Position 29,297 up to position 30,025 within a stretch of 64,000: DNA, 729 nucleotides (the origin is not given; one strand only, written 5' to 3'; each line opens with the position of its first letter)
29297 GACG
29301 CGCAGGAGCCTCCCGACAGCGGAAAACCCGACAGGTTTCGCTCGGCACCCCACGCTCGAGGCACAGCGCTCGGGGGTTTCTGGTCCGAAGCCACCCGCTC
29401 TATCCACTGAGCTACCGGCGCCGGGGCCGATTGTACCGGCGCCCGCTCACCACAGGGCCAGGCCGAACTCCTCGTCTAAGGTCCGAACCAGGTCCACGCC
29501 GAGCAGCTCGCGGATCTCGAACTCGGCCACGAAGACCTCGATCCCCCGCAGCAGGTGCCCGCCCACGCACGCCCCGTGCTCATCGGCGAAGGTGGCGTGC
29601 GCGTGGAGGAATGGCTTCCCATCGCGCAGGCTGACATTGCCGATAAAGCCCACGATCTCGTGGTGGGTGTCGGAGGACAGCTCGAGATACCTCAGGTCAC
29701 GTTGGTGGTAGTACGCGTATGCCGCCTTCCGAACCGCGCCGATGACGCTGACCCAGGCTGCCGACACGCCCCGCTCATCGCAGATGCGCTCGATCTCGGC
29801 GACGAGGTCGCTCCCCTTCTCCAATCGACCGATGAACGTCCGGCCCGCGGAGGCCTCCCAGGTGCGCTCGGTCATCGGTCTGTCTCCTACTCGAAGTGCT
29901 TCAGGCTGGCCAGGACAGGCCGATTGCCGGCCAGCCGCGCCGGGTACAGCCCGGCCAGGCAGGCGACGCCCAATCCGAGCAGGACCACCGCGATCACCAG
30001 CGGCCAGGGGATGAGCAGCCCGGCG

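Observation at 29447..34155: Secreted CAP-domain protein with a 22-residue poly-Gly hinge co-operonic with a MacB/FtsX-type exporter and a PPC-domain protein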

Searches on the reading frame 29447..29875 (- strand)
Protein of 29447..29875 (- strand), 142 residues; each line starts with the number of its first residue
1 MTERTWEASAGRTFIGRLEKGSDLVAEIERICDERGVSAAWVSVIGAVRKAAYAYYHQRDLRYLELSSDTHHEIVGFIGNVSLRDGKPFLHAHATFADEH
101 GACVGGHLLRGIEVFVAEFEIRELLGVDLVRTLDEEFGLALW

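Call 3: search_protein_families(library=pfam, proteins=[window:29447-29875:-], max_evalue=0.01)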
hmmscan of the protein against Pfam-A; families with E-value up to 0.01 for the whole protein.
window:29447-29875:- (142 aa): 1 family
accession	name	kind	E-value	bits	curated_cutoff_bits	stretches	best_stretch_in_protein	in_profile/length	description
PF03479.20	PCC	-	2.4e-29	102.5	25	1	12-124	1-115/117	Plants and Prokaryotes Conserved (PCC) domain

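Call 4: search_protein_families(library=ncbifam, proteins=[window:29447-29875:-], max_evalue=0.01)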
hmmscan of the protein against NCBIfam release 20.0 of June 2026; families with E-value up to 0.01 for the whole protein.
window:29447-29875:- (142 aa): 0 families

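Call 21: search_solved_structures(query=window:29447-29875:-, max_evalue=0.01)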
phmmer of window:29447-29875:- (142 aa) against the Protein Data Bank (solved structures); distinct sequences matched with E-value up to 0.01: 6.
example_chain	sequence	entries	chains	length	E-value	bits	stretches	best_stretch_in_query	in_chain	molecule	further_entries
2dt4_A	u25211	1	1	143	1.1e-26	96.8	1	8-142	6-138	Hypothetical protein PH0802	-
2h6l_A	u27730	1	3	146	9.9e-26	93.7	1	5-142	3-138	Hypothetical protein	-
3htn_A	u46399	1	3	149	4.1e-10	43.1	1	10-141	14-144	Putative DNA binding protein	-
3hwu_A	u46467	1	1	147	1.4e-07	34.8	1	17-121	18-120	Putative DNA-binding protein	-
2hx0_A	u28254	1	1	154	0.00034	23.9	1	6-124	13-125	Putative DNA-binding protein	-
2nmu_A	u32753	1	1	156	0.00035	23.9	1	6-124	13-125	Putative DNA-binding protein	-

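Call 29: find_homologous_proteins(query=window:29447-29875:-, max_evalue=0.001)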
Query window:29447-29875:- (142 aa): 867 proteins with E <= 0.001 among 914 candidates; the best 120 are listed.
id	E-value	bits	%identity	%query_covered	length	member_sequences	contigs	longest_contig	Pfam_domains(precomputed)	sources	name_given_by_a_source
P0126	1.1e-83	296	95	100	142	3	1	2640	PF03479.21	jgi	jgi:hypothetical protein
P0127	7.9e-83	293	94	100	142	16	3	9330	PF03479.21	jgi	jgi:uncharacterized protein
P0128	3.5e-80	285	91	100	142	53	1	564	PF03479.21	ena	-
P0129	5.6e-80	284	90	100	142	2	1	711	PF03479.21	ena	-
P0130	1.8e-79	283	89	100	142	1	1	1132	PF03479.21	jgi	-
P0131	1.8e-78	279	89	100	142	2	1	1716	PF03479.21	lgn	-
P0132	5.3e-78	278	87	100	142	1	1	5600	PF03479.21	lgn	-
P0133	6.7e-78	277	88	100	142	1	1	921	PF03479.21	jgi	jgi:predicted DNA-binding protein with PD1-like motif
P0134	1.8e-77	276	88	100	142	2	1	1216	PF03479.21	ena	-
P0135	4.4e-77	275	85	100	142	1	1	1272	PF03479.21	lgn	-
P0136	1.1e-76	274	87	100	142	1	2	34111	PF03479.21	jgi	jgi:hypothetical protein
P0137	1.4e-76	273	87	99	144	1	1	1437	PF03479.21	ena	-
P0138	1.5e-76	273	87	100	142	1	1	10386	PF03479.21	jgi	jgi:predicted DNA-binding protein with PD1-like motif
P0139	1.6e-76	273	87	100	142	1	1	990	PF03479.21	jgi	jgi:predicted DNA-binding protein with PD1-like motif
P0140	1.3e-75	270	87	100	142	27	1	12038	PF03479.21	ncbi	ncbi:MAG: PPC domain-containing DNA-binding protein [Candidatus Limnocylindria bacterium]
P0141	2.2e-75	269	84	100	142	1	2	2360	PF03479.21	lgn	-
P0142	4.7e-74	265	85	100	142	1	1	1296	PF03479.21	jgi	jgi:predicted DNA-binding protein with PD1-like motif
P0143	7.6e-74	264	85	100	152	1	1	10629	PF03479.21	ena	-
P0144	1.2e-72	260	85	100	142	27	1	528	PF03479.21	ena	-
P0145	2.6e-72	259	85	100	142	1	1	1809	PF03479.21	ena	-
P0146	5.0e-72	258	85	100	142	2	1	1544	PF03479.21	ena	-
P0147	2.4e-70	253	82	100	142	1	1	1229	PF03479.21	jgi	jgi:hypothetical protein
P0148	2.6e-70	253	78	100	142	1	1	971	PF03479.21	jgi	jgi:predicted DNA-binding protein with PD1-like motif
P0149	2.2e-69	250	78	100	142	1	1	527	PF03479.21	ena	-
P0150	5.2e-69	249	80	100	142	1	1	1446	PF03479.21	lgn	-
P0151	7.5e-69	248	80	100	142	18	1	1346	PF03479.21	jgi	jgi:predicted DNA-binding protein with PD1-like motif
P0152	1.6e-68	247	80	100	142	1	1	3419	PF03479.21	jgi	jgi:uncharacterized protein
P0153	2.6e-68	246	79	100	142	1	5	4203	PF03479.21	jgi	jgi:hypothetical protein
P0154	3.4e-68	246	79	100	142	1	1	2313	PF03479.21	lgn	-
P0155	3.7e-68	246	79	100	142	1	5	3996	PF03479.21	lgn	-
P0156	4.6e-68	246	79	100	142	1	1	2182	PF03479.21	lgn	-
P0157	4.9e-68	246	78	100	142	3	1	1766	PF03479.21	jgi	jgi:predicted DNA-binding protein with PD1-like motif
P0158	5.6e-68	245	79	100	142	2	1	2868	PF03479.21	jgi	jgi:uncharacterized protein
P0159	6.7e-68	245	78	100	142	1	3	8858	PF03479.21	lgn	-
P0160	7.3e-68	245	77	100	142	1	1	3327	PF03479.21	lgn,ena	-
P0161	8.0e-68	245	79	100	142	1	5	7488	PF03479.21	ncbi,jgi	jgi:hypothetical protein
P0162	9.9e-68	245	77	100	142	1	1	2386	PF03479.21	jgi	jgi:predicted DNA-binding protein with PD1-like motif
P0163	3.6e-67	243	79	100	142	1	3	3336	PF03479.21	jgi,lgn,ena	-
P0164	1.4e-66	241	77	100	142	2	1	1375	PF03479.21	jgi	jgi:hypothetical protein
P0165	2.2e-66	240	77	100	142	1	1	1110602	PF03479.21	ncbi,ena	-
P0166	1.1e-65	238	77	100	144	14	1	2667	PF03479.21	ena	-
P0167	1.2e-65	238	77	100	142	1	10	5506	PF03479.21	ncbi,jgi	jgi:hypothetical protein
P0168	1.3e-65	238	75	100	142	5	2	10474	PF03479.21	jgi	jgi:predicted DNA-binding protein with PD1-like motif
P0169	1.3e-65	238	75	100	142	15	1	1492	PF03479.21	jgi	jgi:predicted DNA-binding protein with PD1-like motif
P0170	3.2e-65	236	76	100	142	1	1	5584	PF03479.21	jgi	jgi:hypothetical protein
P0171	3.4e-65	236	75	100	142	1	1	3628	PF03479.21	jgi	jgi:uncharacterized protein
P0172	3.4e-65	236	76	100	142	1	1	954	PF03479.21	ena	-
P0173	1.0e-64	235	77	100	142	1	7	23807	PF03479.21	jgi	jgi:hypothetical protein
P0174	1.8e-64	234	75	100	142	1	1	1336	PF03479.21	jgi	jgi:uncharacterized protein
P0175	2.5e-64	233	78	98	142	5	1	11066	PF03479.21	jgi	jgi:hypothetical protein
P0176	3.0e-64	233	75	100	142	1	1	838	PF03479.21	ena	-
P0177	3.6e-64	233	75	100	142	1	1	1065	PF03479.21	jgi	jgi:uncharacterized protein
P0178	1.9e-63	231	75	99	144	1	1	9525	PF03479.21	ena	-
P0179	2.1e-63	231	75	100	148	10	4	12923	PF03479.21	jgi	jgi:predicted DNA-binding protein with PD1-like motif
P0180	2.2e-63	230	73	100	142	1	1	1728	PF03479.21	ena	-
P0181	3.2e-63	230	75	100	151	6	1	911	PF03479.21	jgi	jgi:predicted DNA-binding protein with PD1-like motif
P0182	4.2e-63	229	75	100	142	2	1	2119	PF03479.21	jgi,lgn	jgi:predicted DNA-binding protein with PD1-like motif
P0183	1.9e-62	227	76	100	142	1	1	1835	PF03479.21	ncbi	-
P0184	4.1e-62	226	73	100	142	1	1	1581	PF03479.21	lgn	-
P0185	4.2e-62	226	73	100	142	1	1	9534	PF03479.21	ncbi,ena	-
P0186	1.2e-61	225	73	100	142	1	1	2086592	PF03479.21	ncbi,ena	-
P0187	1.5e-61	225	75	100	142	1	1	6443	PF03479.21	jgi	-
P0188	1.7e-61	224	71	100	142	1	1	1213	PF03479.21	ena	-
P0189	2.6e-61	224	75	100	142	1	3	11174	PF03479.21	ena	-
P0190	3.6e-61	223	72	100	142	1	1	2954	PF03479.21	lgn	-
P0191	3.9e-61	223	79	96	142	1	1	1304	PF03479.21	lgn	-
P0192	4.0e-61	223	71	100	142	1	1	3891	PF03479.21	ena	-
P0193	4.9e-61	223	75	100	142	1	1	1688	PF03479.21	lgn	-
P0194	5.3e-61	223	74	96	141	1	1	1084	PF03479.21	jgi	jgi:hypothetical protein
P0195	5.7e-61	223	73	100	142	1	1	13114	PF03479.21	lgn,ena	-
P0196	7.8e-61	222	72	100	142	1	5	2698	PF03479.21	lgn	-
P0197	9.1e-61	222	75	100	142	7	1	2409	PF03479.21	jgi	jgi:hypothetical protein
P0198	9.4e-61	222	76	100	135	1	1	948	PF03479.21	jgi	jgi:predicted DNA-binding protein with PD1-like motif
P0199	1.2e-60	222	74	100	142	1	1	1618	PF03479.21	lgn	-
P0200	1.3e-60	221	77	100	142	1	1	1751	PF03479.21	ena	-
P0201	1.6e-60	221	79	96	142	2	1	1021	PF03479.21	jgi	jgi:predicted DNA-binding protein with PD1-like motif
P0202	1.8e-60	221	74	100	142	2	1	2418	PF03479.21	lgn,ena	-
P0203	2.0e-60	221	78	96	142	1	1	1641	PF03479.21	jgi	jgi:predicted DNA-binding protein with PD1-like motif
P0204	2.5e-60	221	71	100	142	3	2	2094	PF03479.21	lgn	-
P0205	3.0e-60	220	75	100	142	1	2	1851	PF03479.21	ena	-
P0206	3.1e-60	220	74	100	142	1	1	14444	PF03479.21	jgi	jgi:predicted DNA-binding protein with PD1-like motif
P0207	3.5e-60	220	79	96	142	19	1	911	PF03479.21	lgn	-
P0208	3.9e-60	220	79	96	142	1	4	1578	PF03479.21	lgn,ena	-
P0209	4.1e-60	220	79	96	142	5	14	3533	PF03479.21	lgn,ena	-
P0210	4.1e-60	220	78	96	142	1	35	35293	PF03479.21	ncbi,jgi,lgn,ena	jgi:predicted DNA-binding protein with PD1-like motif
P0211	4.6e-60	220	71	100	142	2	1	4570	PF03479.21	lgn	-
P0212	5.0e-60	220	73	100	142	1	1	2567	PF03479.21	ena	-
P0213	9.6e-60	219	78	96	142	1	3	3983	PF03479.21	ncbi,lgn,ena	-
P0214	1.2e-59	218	74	100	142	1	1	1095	PF03479.21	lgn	-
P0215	1.2e-59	218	74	100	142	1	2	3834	PF03479.21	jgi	jgi:predicted DNA-binding protein with PD1-like motif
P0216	1.3e-59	218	74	100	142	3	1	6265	PF03479.21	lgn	-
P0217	1.5e-59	218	73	100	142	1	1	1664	PF03479.21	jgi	-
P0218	1.5e-59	218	77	96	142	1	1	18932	PF03479.21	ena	-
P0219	1.6e-59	218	72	100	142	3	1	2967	PF03479.21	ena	-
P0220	1.6e-59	218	74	100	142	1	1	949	PF03479.21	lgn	-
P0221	2.1e-59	218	76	96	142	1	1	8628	PF03479.21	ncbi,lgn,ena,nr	ncbi:MAG TPA: DUF296 domain-containing protein [Candidatus Limnocylindria bacterium]|nr:DUF296 domai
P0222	2.2e-59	217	75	100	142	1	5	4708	PF03479.21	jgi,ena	jgi:hypothetical protein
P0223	2.2e-59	217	73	100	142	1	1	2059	PF03479.21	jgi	-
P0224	2.3e-59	217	73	100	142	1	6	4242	PF03479.21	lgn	-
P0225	2.4e-59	217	74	100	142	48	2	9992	PF03479.21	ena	-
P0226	2.4e-59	217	70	100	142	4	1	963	PF03479.21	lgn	-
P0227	2.7e-59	217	78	96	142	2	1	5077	PF03479.21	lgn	-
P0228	3.1e-59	217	74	100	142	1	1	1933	PF03479.21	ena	-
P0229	3.1e-59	217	70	100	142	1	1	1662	PF03479.21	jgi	jgi:uncharacterized protein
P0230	3.5e-59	217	73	100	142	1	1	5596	PF03479.21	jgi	jgi:hypothetical protein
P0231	3.7e-59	217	74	100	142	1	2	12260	PF03479.21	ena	-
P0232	4.5e-59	216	73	100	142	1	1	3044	PF03479.21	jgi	jgi:predicted DNA-binding protein with PD1-like motif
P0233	4.6e-59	216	72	100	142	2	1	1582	PF03479.21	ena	-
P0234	4.7e-59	216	70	100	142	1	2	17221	PF03479.21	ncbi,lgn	ncbi:MAG: PPC domain-containing DNA-binding protein [Candidatus Limnocylindria bacterium]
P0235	4.7e-59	216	73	100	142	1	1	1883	PF03479.21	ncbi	-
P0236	5.1e-59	216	70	100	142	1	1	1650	PF03479.21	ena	-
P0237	5.3e-59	216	73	100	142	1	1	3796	PF03479.21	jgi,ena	-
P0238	5.4e-59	216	70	100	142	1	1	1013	PF03479.21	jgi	jgi:hypothetical protein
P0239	5.5e-59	216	73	100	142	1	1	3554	PF03479.21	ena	-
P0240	5.5e-59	216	77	96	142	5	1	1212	PF03479.21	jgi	jgi:predicted DNA-binding protein with PD1-like motif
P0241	5.6e-59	216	74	100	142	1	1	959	PF03479.21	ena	-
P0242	5.7e-59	216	71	100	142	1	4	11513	PF03479.21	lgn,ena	-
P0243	5.8e-59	216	73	100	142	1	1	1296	PF03479.21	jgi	jgi:hypothetical protein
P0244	6.1e-59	216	75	96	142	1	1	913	PF03479.21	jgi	jgi:predicted DNA-binding protein with PD1-like motif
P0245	6.5e-59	216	76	96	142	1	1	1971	PF03479.21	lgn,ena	-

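Call 87: search_protein_families(library=padloc, proteins=[window:29447-29875:-], max_evalue=0.001)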
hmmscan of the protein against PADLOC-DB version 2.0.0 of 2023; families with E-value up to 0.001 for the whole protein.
window:29447-29875:- (142 aa): 0 families
